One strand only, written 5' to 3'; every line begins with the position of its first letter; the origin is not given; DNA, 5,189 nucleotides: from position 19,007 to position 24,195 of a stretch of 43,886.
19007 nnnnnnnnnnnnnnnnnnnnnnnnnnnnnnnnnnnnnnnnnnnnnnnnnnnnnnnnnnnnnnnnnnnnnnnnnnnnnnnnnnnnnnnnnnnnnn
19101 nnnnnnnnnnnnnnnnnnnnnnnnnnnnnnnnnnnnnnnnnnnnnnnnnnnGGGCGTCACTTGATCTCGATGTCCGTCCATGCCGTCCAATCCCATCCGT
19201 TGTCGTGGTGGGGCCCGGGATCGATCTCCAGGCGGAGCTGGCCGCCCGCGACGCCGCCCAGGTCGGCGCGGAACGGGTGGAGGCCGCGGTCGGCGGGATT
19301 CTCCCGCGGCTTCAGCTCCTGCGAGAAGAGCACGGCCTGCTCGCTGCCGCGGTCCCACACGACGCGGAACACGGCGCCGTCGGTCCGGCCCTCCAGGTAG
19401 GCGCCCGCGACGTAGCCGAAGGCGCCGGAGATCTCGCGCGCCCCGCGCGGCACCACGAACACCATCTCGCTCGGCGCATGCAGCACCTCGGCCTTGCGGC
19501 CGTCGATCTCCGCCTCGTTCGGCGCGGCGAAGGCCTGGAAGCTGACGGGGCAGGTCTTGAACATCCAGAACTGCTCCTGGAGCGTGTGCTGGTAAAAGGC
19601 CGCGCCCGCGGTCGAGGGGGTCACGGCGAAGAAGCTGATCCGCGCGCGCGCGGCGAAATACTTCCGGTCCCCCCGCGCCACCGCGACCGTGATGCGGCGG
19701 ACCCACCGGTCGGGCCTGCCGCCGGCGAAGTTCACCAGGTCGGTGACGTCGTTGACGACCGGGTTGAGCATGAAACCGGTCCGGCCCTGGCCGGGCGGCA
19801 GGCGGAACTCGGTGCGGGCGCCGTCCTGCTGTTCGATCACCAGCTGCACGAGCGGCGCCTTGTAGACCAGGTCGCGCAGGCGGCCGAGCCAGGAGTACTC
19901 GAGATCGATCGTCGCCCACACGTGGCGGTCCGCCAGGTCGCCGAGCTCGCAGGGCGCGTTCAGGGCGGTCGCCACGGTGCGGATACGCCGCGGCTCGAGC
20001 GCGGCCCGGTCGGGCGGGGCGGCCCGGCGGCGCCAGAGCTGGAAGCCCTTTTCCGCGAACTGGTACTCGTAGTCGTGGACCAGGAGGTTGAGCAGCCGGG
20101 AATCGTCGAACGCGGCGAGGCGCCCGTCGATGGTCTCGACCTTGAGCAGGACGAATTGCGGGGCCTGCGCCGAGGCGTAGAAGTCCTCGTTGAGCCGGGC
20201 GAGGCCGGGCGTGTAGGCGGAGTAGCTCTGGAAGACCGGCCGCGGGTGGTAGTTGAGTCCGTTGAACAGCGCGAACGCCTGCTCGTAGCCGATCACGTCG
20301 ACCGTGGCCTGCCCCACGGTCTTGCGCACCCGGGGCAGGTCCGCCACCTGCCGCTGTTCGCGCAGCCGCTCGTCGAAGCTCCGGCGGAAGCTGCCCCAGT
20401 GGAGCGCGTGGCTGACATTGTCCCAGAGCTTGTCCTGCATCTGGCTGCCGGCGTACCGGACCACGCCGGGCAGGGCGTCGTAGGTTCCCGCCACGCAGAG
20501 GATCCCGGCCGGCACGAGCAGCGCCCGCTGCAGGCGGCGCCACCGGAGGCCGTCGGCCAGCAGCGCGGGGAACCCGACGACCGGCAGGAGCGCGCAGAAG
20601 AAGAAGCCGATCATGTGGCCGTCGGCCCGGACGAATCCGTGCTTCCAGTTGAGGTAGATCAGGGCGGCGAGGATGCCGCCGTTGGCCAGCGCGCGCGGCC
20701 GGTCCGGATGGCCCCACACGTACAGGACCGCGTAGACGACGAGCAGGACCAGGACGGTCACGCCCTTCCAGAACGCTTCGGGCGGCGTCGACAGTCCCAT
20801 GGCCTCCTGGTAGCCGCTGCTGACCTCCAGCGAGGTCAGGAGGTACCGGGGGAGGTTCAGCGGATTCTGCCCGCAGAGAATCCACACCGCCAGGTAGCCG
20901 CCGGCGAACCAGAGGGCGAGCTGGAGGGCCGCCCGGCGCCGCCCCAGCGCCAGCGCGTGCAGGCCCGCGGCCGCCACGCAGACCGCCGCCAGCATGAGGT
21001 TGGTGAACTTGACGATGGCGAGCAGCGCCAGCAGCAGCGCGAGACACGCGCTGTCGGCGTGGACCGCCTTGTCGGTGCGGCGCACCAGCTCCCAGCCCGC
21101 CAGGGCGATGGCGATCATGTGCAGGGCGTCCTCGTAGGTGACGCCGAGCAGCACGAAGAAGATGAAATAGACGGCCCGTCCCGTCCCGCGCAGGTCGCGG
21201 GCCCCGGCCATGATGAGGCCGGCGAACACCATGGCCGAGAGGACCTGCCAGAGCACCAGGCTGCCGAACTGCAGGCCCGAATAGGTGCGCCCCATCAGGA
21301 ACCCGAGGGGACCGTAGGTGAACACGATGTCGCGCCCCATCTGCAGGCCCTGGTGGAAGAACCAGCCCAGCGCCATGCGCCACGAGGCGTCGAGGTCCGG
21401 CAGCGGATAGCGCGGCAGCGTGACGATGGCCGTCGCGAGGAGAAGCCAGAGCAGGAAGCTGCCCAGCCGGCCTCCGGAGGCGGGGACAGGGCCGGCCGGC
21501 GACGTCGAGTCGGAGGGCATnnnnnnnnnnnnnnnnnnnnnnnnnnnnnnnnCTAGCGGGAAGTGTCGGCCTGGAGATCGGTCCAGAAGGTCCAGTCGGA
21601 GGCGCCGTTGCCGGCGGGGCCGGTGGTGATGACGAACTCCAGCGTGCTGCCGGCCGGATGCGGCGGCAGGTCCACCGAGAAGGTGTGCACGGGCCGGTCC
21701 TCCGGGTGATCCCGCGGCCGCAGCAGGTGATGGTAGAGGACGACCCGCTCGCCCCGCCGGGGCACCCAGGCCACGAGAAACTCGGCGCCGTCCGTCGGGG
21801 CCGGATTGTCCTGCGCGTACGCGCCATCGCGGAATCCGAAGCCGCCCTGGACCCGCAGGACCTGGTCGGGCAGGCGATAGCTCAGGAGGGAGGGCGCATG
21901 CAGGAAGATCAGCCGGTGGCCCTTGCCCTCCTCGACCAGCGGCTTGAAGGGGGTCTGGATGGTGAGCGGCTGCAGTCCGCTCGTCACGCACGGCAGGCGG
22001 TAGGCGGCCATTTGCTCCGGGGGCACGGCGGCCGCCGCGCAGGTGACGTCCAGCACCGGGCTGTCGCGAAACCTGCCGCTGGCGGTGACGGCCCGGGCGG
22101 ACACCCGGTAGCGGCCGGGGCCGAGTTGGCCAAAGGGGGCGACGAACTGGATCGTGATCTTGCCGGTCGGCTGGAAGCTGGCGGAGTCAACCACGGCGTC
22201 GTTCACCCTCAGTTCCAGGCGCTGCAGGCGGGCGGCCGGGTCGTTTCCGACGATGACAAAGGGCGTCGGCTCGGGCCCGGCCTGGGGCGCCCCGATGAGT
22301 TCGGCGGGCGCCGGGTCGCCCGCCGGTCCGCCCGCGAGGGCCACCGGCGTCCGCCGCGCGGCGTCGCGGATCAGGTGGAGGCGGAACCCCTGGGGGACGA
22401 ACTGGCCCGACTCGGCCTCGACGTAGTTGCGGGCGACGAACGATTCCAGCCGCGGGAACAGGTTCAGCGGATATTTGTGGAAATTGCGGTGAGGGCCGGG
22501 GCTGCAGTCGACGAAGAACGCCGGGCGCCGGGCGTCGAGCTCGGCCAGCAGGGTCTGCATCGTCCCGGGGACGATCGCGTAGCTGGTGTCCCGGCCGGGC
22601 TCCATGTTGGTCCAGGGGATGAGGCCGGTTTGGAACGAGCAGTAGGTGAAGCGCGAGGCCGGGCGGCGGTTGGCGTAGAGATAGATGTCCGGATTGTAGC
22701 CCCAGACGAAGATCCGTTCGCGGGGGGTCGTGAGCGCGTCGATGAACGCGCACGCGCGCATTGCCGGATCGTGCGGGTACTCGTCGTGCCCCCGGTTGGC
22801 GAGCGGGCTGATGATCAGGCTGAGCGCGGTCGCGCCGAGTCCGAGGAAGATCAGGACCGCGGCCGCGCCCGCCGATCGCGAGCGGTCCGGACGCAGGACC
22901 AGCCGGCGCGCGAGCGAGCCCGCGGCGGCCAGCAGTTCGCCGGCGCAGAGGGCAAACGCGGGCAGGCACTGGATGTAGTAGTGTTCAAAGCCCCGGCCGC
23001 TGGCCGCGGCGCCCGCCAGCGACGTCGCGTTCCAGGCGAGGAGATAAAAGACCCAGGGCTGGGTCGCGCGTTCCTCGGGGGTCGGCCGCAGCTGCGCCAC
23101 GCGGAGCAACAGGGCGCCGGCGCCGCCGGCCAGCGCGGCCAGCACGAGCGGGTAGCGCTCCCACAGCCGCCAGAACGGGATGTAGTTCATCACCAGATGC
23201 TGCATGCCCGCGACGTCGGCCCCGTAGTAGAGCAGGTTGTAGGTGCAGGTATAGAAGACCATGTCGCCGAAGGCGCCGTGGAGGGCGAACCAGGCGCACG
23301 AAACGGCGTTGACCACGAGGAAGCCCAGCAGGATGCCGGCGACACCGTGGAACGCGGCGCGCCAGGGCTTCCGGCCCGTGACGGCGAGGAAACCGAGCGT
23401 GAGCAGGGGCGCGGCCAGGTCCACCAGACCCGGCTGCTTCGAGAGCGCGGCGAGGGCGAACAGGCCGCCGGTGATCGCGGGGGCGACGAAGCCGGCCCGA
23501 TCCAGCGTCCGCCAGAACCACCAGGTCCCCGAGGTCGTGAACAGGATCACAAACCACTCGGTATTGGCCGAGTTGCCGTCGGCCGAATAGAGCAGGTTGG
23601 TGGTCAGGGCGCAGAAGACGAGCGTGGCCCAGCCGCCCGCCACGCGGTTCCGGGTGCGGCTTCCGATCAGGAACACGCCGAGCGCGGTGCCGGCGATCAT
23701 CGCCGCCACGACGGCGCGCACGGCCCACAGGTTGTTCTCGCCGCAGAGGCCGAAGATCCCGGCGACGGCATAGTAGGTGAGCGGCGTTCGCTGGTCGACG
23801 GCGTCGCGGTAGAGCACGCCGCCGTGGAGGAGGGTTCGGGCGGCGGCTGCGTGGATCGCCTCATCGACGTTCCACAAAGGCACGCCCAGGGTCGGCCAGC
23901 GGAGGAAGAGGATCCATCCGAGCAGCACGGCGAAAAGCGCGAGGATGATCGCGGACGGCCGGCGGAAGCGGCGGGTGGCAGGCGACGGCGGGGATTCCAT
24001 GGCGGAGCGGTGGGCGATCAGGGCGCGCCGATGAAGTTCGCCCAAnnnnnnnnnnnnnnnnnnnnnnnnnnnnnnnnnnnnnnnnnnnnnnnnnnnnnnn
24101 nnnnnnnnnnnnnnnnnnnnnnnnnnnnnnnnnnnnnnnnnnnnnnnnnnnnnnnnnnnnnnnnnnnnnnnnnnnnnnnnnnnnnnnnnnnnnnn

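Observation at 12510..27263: Six consecutive polytopic GT-C-like membrane proteins plus a single polyprenyl-phosphate GT2, with a seventh GT-C gene at 42767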

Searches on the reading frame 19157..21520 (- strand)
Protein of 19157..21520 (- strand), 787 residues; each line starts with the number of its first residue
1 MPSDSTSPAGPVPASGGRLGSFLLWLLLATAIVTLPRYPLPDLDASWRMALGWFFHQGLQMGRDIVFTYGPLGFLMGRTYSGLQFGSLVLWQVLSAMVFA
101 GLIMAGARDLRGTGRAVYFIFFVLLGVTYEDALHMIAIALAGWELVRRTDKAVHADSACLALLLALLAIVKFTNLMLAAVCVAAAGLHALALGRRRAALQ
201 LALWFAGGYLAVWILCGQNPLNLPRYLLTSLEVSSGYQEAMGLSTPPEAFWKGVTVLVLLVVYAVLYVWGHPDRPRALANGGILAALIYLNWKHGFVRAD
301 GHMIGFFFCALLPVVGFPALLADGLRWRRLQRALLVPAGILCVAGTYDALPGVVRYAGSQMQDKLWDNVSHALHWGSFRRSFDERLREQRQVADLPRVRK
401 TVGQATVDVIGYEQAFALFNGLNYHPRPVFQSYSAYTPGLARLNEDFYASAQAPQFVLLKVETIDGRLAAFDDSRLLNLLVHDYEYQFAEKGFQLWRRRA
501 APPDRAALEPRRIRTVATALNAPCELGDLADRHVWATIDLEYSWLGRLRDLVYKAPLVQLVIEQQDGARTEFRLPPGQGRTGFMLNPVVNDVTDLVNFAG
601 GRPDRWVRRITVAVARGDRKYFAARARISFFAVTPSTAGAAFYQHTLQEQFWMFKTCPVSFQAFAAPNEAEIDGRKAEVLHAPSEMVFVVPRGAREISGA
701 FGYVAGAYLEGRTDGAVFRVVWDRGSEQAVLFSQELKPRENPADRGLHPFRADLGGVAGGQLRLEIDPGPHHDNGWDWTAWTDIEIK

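Call 6: search_protein_families(library=pfam, max_evalue=0.01, proteins=[window:19157-21520:-])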
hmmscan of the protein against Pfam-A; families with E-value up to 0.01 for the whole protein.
window:19157-21520:- (787 aa): 0 families

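Call 7: search_protein_families(library=ncbifam, max_evalue=0.01, proteins=[window:19157-21520:-])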
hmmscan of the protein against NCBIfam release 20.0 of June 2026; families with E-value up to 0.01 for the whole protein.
window:19157-21520:- (787 aa): 0 families

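Call 21: find_homologous_proteins(query=window:19157-21520:-)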
Query window:19157-21520:- (787 aa): 981 proteins with E <= 0.001 among 8000 candidates; the best 120 are listed.
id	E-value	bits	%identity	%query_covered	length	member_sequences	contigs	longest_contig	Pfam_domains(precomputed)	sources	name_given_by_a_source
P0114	0.0e+0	1811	100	100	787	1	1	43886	-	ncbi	-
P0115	0.0e+0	1478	81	100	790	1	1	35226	-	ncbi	-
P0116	0.0e+0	1475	81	100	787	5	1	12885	-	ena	-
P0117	0.0e+0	1424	78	100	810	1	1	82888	-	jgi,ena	-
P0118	0.0e+0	1144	65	98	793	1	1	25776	-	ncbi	-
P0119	0.0e+0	1129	65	99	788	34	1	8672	-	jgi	jgi:hypothetical protein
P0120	0.0e+0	1112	64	98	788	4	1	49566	-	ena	-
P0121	0.0e+0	1086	61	100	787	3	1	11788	-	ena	-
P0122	0.0e+0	1079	61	100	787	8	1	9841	-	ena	-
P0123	0.0e+0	1078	61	100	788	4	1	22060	-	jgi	jgi:hypothetical protein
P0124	0.0e+0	1076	63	100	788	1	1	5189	-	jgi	jgi:hypothetical protein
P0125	0.0e+0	1075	62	96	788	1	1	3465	-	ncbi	-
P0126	0.0e+0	1055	61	96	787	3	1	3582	-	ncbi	-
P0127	0.0e+0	1051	60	100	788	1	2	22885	-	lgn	-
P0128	1.2e-284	965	55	100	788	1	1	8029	-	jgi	jgi:hypothetical protein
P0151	1.2e-236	806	50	98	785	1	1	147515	-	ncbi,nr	ncbi:MAG: DUF2029 domain-containing protein [Opitutae bacterium]|nr:DUF2029 domain-containing protei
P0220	8.4e-224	764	48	97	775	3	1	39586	-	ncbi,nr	ncbi:MAG: DUF2029 domain-containing protein [Cephaloticoccus sp.]|nr:DUF2029 domain-containing prote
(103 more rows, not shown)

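Call 26: search_solved_structures(query=A2, max_evalue=10, show_alignments=2)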
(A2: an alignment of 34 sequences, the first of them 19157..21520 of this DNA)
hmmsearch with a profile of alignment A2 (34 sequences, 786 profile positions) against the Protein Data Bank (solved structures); distinct sequences matched with E-value up to 10: 0.
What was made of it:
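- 19157..21520 (-): E: 787-aa protein with an N-terminal TM domain of ~345 aa (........; D44, K171 and FTYGPLG invariant), a soluble middle region and a C-terminal NPCBM-like module. No Pfam or PDB hit (calls 6, 26).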

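Call 28: search_protein_families(library=pfam, max_evalue=0.01, proteins=[P0151, P0220])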
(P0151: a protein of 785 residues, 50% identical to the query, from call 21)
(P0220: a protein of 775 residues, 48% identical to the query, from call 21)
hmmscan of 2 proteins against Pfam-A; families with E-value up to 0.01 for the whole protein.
P0151 (785 aa): 0 families

P0220 (775 aa): 0 families

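Call 32: search_protein_families(library=pfam, alignment_id=A2, max_evalue=1)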
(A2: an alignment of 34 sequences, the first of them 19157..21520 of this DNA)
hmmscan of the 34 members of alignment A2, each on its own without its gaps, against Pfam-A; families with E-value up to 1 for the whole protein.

A. member 1, window:19157-21520:- (787 aa): 0 families

B. families by the number of members that match (of 34 scanned): 9 families
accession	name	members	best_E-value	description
PF08305.17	NPCBM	16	0.00082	NPCBM/NEW2 domain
PF09594.16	GT87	2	0.045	Glycosyltransferase family 87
PF14102.11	Caps_synth_CapC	2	0.49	Capsule biosynthesis CapC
PF03982.18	DAGAT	1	0.02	Diacylglycerol acyltransferase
PF18952.6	DUF5696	1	0.026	Family of unknown function (DUF5696)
PF14184.11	YrvL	1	0.27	Regulatory protein YrvL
PF24088.1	DUF7373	1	0.37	Domain of unknown function (DUF7373) N-terminal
PF11125.13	Phage_MS2_lysis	1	0.58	Bacteriophage MS2, lysis protein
PF13968.11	DUF4220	1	0.64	Domain of unknown function (DUF4220)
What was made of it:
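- On GT87 / DUF2029 (PF09594): Only 2 of 34 E-family members match, with a best E of 0.045 (call 32).
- The NPCBM assignment rests on sub-threshold hits (best E 8e-4; call 32). The NPCBM-like modules suggest glycan binding rather than peptide binding (call 32).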

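Call 37: find_related_loci(query=A2, collection=genome_contigs, flank=10000)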
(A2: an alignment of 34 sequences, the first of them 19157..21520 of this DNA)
Query A2 (787 aa) in genome_contigs; peptide patterns used: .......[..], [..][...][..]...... (x = any residue, [..] = any of these).
599 stretches matched a pattern (row limit reached: there are more); 543 encode a relative of the query (tblastn E <= 1e-3); the best 80 are kept; 80 distinct loci.
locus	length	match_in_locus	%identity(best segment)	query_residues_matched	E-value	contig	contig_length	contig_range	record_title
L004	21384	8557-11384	65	20-787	0e+0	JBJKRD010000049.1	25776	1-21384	MAG: Opitutaceae bacterium isolate Bin_50 S1Ck127_2293318_flag_1_multi_5.3751_len_25776, whole genome shotgun sequence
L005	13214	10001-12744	64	17-787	0e+0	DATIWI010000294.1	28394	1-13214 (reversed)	MAG TPA_asm: Opitutaceae bacterium isolate SMAG_U15219 k141_3508572, whole genome shotgun sequence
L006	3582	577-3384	61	32-787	0e+0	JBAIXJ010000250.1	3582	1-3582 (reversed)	MAG: Opitutales bacterium isolate bin_2 c_000006035087, whole genome shotgun sequence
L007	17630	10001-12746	62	1-787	0e+0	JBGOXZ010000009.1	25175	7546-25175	MAG: Opitutaceae bacterium isolate OBJ_0618_130150_55 k141_322268_length_25175_cov_110.0000, whole genome shotgun sequen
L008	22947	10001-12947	48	18-787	0e+0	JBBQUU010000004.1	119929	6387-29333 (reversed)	MAG: Opitutales bacterium isolate Co_metawrap_1950 Cmw_1950_k141_9489774_length_119929_cov_14.9991, whole genome shotgun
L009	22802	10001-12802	52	35-787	0e+0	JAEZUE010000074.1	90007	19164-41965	MAG: Verrucomicrobia bacterium isolate OH_PDB_75 k127_55209, whole genome shotgun sequence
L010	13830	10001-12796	47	1-787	0e+0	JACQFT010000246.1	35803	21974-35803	MAG: Opitutia bacterium isolate NC_groundwater_1054_Pr1_S-0.65um_67_12 Montesol18_Sp65_coassembly_scaffold_1544923, whol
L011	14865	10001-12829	50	2-787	0e+0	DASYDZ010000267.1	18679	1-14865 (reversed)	MAG TPA_asm: Candidatus Didemnitutus sp. isolate SMAG_U4972 k141_4056200, whole genome shotgun sequence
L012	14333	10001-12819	49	1-787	0e+0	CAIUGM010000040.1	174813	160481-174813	MAG: uncultured Verrucomicrobia bacterium isolate Kiruna2_bin-0257 genome assembly, contig: bin-0257:40/40, whole genome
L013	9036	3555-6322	48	2-787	0e+0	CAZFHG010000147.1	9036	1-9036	MAG TPA_asm: uncultured Opitutaceae bacterium isolate SRP272421_co2_27 genome assembly, contig: NODE_29125_length_9036_c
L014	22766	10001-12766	47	11-787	0e+0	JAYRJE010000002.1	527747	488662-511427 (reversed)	MAG: Candidatus Didemnitutus sp. isolate SZ_szas3bin.11 NODE_17_length_527747_cov_6.8343, whole genome shotgun sequence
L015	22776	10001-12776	47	3-787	0e+0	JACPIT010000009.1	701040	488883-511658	MAG: Opitutia bacterium isolate NC_groundwater_448_Ag_B-0.1um_66_33 GD18-4_B1_scaffold_608478, whole genome shotgun sequ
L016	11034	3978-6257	48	29-787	0e+0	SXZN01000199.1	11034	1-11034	MAG: Opitutaceae bacterium isolate F1-20-MAGs113 F1-20__c446803, whole genome shotgun sequence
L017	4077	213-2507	48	23-786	0e+0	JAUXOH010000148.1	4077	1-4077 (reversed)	MAG: Candidatus Didemnitutus sp. isolate C1_metabat.bin.7 C1_k141_213369, whole genome shotgun sequence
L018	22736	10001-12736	50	3-787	0e+0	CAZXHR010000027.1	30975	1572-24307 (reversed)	MAG TPA_asm: uncultured Opitutaceae bacterium isolate SRP167436_co1_97 genome assembly, contig: NODE_2101_length_30975_c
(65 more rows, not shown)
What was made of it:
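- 19157..21520 (-): 981 homologues (call 21) and 543 matches in species genomes, almost all Opitutaceae or Opitutales (call 37).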

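Call 87: search_solved_structures(query=A5, max_evalue=10, show_alignments=1)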
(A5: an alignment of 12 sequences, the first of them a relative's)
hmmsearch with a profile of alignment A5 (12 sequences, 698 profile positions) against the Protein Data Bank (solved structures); distinct sequences matched with E-value up to 10: 2.
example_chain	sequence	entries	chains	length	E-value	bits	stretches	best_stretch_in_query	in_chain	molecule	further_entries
6p25_B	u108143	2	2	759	1.9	9.6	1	103-241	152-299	Dolichyl-phosphate-mannose--protein mannosyltransferase 2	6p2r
9e5c_1b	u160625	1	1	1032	8.4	7.5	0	441-527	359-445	Cilia- and flagella-associated protein 58 central coiled coil domain-containing protein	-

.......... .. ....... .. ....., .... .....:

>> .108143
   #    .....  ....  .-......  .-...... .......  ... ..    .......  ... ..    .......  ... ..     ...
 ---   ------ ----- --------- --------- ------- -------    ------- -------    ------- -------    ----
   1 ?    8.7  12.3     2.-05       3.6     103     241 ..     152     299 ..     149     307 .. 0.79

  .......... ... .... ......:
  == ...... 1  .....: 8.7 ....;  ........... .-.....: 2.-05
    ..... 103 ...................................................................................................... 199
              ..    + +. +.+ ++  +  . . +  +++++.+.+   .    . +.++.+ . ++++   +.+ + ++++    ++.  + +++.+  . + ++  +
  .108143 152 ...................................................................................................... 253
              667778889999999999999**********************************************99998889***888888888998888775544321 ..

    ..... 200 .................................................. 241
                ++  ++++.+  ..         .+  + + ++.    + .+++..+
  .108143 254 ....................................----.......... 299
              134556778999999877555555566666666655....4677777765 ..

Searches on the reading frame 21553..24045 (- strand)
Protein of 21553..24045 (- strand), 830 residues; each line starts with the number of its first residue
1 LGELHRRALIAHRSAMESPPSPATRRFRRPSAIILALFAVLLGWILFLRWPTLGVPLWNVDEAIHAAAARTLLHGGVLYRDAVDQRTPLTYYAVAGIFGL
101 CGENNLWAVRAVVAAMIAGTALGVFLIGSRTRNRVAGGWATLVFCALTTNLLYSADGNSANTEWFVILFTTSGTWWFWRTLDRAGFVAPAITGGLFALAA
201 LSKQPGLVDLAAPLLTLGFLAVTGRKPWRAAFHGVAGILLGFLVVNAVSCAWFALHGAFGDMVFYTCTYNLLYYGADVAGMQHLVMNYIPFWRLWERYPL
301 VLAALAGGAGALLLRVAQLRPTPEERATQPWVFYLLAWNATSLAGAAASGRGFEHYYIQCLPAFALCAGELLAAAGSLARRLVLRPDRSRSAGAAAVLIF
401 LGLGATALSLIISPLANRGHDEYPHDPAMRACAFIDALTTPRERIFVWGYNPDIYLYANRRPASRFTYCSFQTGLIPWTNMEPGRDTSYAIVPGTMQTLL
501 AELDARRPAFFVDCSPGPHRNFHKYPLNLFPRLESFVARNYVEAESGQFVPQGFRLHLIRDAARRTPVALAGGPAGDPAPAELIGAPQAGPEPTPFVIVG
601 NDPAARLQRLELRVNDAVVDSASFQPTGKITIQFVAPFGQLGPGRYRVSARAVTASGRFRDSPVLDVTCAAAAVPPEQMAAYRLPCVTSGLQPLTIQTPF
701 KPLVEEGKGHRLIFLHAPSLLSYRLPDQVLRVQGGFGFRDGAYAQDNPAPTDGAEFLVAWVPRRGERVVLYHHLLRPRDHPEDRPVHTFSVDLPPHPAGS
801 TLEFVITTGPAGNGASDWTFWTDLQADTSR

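Call 6: search_protein_families(library=pfam, max_evalue=0.01, proteins=[window:21553-24045:-])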
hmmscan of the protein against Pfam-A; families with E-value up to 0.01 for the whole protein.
window:21553-24045:- (830 aa): 0 families

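Call 7: search_protein_families(library=ncbifam, max_evalue=0.01, proteins=[window:21553-24045:-])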
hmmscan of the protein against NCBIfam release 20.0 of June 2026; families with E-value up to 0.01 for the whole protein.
window:21553-24045:- (830 aa): 0 families

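Call 74: search_protein_families(library=pfam, max_evalue=1, proteins=[window:21553-24045:-])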
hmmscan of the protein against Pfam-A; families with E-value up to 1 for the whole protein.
window:21553-24045:- (830 aa): 1 family
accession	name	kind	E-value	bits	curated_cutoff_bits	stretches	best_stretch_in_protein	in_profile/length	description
PF15971.10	Mannosyl_trans4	-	0.049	13.9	33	1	75-199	1-127/163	DolP-mannose mannosyltransferase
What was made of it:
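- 21553..24045 (-): F: 830-aa paralogue of G (WNVDEA; D61, E62 and K203 invariant) with one C-terminal NPCBM-like module. No Pfam hit of its own except Mannosyl_trans4 at E 0.049 (calls 6, 74).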
